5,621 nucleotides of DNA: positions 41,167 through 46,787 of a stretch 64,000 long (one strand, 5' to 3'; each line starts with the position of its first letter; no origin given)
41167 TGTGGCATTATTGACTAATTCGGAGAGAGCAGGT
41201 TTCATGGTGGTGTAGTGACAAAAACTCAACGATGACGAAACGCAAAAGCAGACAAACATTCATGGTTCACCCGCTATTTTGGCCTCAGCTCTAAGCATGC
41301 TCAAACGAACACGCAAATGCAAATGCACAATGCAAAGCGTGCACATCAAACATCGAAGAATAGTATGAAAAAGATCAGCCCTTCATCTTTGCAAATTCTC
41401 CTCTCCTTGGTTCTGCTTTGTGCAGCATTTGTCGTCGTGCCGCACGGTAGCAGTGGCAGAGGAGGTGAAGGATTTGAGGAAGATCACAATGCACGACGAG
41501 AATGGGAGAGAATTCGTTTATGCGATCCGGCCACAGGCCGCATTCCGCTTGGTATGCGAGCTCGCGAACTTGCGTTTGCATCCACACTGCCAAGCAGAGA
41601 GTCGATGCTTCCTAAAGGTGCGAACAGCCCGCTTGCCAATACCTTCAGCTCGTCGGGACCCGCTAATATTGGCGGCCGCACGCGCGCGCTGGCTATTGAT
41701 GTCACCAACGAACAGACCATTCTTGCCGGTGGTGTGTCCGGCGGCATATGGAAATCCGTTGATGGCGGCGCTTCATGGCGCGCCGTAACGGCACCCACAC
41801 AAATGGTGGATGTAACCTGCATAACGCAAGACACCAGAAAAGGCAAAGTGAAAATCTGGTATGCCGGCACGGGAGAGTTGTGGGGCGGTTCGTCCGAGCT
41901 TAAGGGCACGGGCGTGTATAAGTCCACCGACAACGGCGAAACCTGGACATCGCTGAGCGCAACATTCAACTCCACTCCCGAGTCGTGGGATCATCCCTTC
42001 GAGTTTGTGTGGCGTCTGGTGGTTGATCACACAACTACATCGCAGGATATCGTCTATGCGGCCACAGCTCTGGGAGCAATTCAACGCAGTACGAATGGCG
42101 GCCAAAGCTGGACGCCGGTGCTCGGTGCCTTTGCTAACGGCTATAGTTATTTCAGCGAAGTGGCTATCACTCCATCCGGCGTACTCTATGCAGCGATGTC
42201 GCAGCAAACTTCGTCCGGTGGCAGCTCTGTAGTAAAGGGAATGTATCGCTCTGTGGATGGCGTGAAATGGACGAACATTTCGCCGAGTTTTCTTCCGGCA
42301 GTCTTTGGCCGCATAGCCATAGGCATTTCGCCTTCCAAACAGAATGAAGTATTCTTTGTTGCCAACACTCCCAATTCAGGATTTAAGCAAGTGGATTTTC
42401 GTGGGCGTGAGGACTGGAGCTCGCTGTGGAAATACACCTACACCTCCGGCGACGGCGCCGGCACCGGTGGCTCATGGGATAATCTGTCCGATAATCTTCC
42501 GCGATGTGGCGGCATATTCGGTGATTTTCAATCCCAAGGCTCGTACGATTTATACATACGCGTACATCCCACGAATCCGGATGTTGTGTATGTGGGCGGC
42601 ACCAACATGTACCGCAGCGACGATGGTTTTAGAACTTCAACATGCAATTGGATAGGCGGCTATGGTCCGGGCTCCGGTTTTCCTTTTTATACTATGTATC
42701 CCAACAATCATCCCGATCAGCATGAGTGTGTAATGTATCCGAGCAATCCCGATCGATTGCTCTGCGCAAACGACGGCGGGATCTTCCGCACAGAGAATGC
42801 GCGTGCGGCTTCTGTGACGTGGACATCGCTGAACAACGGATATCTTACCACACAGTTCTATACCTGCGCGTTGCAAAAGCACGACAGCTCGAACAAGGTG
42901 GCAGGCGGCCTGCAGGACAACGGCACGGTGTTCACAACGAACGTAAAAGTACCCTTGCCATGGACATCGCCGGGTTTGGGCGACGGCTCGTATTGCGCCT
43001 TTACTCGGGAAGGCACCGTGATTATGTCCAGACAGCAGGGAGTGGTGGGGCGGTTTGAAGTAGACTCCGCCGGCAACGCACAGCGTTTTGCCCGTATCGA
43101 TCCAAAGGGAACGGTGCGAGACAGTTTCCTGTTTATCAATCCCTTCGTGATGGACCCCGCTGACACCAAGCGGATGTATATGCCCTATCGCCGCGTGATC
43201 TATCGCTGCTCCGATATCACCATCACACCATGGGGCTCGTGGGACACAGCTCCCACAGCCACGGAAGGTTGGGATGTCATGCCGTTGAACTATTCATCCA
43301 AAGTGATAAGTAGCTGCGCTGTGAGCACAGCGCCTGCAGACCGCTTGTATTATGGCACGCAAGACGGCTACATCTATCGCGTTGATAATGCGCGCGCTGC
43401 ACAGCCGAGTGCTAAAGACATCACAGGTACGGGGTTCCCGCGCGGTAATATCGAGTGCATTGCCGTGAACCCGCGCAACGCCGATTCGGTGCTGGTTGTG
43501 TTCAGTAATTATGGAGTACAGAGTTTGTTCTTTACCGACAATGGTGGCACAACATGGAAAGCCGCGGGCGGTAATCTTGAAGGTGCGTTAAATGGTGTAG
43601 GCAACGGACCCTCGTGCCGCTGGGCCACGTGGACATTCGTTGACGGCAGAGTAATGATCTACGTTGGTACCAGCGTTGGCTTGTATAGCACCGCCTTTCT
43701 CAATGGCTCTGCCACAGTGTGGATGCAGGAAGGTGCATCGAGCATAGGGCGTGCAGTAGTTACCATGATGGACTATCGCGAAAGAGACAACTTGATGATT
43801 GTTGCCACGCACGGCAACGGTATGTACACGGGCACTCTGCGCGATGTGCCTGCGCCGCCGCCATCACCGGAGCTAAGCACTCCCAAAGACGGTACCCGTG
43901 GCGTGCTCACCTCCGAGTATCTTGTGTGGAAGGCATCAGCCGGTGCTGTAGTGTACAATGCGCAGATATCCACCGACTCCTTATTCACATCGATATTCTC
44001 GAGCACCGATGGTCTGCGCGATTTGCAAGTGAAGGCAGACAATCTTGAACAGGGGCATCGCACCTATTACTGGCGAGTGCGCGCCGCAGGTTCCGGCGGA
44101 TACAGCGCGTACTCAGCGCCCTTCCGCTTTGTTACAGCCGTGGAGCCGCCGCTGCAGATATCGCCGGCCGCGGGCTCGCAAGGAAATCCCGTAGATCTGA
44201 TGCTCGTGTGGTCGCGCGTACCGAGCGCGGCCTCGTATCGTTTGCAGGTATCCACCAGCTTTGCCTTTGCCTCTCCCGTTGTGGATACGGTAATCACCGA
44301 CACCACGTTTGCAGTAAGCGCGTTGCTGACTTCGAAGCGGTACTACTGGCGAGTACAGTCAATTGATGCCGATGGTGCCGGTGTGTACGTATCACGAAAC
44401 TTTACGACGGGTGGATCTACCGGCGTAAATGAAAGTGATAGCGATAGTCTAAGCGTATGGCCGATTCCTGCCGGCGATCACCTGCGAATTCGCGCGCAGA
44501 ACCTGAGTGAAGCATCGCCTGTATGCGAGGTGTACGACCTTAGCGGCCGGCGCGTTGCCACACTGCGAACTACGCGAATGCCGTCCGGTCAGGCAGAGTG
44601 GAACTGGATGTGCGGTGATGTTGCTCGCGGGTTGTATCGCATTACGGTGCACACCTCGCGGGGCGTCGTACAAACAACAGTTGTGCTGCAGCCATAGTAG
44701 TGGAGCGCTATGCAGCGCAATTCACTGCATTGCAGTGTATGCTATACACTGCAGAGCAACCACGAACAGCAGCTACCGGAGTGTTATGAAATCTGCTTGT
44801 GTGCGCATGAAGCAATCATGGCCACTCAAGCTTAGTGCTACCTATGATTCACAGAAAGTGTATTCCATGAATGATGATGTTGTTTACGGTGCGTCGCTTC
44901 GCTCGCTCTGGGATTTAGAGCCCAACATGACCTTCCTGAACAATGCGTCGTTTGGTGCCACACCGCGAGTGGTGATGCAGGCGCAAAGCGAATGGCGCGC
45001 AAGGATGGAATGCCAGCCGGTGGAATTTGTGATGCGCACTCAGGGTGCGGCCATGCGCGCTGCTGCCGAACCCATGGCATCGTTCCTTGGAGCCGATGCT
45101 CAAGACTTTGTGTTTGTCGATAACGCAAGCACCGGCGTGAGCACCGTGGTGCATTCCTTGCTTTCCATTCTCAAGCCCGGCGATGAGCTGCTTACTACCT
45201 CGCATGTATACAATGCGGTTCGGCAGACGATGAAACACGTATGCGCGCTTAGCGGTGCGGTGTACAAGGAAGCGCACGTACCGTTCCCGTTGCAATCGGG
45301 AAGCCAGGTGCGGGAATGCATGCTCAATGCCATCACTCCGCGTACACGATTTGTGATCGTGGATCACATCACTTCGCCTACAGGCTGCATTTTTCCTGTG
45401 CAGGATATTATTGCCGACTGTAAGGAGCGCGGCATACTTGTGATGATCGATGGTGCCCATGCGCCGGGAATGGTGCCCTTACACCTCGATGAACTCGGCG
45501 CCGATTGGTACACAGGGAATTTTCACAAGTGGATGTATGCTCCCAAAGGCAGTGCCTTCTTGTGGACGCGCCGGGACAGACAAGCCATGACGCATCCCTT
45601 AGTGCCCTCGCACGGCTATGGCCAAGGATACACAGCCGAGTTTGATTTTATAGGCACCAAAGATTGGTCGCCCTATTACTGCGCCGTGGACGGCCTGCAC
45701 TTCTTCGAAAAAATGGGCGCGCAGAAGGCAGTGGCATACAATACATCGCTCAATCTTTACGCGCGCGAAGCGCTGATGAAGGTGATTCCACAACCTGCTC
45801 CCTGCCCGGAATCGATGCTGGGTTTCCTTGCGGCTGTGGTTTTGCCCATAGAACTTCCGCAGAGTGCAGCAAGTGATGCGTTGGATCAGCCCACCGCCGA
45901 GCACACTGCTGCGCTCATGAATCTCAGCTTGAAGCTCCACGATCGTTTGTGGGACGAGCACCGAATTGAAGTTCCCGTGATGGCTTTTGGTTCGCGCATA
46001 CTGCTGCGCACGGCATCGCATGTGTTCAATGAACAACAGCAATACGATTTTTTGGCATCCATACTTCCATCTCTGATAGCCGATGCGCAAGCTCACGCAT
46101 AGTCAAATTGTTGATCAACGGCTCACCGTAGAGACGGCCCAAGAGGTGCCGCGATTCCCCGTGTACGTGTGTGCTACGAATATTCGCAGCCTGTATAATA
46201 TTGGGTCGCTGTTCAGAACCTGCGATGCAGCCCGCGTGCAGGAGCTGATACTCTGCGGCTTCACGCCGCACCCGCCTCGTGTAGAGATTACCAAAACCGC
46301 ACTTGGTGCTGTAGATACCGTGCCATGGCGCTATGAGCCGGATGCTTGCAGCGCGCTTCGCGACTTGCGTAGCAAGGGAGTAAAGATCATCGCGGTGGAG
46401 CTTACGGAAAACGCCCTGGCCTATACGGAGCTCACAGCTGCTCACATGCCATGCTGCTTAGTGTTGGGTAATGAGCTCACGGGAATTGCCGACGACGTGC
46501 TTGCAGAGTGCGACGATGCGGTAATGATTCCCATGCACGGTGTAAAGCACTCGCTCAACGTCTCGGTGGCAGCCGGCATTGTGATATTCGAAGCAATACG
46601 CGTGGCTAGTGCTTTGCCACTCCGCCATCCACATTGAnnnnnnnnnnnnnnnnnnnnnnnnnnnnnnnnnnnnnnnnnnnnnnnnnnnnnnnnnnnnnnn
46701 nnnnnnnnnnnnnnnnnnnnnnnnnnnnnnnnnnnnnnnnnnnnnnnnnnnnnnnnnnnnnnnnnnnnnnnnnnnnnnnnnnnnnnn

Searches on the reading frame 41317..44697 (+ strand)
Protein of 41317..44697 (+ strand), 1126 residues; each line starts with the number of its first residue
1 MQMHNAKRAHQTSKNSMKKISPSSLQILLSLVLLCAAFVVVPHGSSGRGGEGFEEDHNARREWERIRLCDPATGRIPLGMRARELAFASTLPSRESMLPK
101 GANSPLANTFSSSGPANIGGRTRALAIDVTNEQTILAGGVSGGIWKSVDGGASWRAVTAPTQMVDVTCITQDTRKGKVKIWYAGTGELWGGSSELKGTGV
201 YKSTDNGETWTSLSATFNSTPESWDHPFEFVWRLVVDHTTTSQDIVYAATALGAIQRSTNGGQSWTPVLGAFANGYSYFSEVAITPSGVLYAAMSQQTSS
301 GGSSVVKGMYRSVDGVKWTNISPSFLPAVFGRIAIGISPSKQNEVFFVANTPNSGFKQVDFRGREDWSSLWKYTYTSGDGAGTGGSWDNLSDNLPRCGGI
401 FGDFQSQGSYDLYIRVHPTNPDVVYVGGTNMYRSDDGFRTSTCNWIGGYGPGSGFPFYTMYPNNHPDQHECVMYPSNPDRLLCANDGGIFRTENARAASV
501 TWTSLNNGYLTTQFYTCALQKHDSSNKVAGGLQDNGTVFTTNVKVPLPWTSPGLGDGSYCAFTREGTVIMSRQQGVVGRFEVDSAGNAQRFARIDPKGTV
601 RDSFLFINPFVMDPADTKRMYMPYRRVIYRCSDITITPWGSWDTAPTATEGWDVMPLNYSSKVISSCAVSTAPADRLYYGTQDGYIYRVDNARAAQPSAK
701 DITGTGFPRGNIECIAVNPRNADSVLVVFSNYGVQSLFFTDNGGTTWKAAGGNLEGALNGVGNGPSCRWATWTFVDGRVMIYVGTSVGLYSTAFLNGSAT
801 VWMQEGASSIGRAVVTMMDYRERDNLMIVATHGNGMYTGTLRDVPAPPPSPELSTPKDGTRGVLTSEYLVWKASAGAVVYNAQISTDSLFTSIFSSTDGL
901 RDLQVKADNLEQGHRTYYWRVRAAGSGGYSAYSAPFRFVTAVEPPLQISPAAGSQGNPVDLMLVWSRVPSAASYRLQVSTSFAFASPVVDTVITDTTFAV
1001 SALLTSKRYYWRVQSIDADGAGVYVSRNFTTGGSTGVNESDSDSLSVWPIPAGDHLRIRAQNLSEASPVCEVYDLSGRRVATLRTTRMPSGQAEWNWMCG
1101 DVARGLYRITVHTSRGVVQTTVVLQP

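Call 19: search_protein_families(library=pfam, proteins=[window:41317-44697:+], max_evalue=0.001)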
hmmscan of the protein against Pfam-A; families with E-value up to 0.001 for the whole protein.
window:41317-44697:+ (1126 aa): 3 families
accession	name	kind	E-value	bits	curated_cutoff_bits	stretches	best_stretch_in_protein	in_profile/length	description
PF15902.12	Sortilin-Vps10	-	3.4e-07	29.8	33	1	125-218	28-117/446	Sortilin, neurotensin receptor 3,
PF02012.26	BNR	-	3e-06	26.8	27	0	201-211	1-11/12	BNR/Asp-box repeat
PF25788.1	Ig_Rha78A_N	-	2.5e-05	24.9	27.4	0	972-1026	36-94/105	Rha78A-like, N-terminal immunoglobulin domain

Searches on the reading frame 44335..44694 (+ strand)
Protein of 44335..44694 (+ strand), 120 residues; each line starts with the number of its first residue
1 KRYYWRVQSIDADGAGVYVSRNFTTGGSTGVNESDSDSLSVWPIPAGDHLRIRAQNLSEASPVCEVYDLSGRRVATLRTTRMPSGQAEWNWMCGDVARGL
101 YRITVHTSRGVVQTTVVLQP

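Call 80: search_protein_families(library=pfam, proteins=[window:44335-44694:+], max_evalue=1)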
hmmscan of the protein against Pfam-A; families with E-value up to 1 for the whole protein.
window:44335-44694:+ (120 aa): 2 families
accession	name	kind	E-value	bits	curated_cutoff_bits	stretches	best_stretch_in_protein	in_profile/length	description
PF18962.6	Por_Secre_tail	-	5e-05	23.9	27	1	41-113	1-70/75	Secretion system C-terminal sorting domain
PF13860.13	FlgD_ig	-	0.0019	18.6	27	1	62-109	25-77/79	FlgD Ig-like domain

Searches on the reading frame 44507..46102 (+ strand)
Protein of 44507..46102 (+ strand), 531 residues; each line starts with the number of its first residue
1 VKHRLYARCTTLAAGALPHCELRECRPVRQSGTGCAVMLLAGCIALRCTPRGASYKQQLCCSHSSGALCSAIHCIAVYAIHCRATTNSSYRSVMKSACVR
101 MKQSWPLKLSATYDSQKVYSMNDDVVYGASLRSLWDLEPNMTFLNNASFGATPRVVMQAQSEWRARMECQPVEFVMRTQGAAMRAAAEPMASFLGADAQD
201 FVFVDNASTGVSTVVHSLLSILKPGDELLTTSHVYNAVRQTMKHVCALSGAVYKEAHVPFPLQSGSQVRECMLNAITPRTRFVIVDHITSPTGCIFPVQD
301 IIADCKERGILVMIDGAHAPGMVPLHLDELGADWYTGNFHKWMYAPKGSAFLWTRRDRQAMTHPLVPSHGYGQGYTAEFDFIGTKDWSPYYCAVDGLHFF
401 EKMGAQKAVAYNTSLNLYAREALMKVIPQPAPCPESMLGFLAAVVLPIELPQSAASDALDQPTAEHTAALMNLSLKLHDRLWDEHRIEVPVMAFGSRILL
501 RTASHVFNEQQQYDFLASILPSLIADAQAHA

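Call 19: search_protein_families(library=pfam, proteins=[window:44507-46102:+], max_evalue=0.001)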
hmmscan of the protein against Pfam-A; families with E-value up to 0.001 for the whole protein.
window:44507-46102:+ (531 aa): 4 families
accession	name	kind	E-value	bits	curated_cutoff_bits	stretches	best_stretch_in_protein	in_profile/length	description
PF00266.25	Aminotran_5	-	2.6e-30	106.1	21.5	1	143-425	2-293/371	Aminotransferase class-V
PF01053.26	Cys_Met_Meta_PP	-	2.4e-11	43.3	27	1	207-336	73-193/381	Cys/Met metabolism PLP-dependent enzyme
PF01041.23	DegT_DnrJ_EryC1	-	9.8e-06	25.4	19.8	1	178-321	21-151/360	DegT/DnrJ/EryC1/StrS aminotransferase family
PF00155.27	Aminotran_1_2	-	2.9e-05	23.8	19.7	1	152-322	18-192/361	Aminotransferase class I and II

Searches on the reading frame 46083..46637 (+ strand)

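Call 48: search_protein_families(library=pfam, proteins=[window:46083-46637:+], max_evalue=0.0001)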
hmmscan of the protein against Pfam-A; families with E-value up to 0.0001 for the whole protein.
window:46083-46637:+ (184 aa): 1 family
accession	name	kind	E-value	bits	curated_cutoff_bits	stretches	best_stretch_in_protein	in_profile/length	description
PF00588.24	SpoU_methylase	-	1.4e-31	109.9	29.7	1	27-169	2-142/142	SpoU rRNA Methylase family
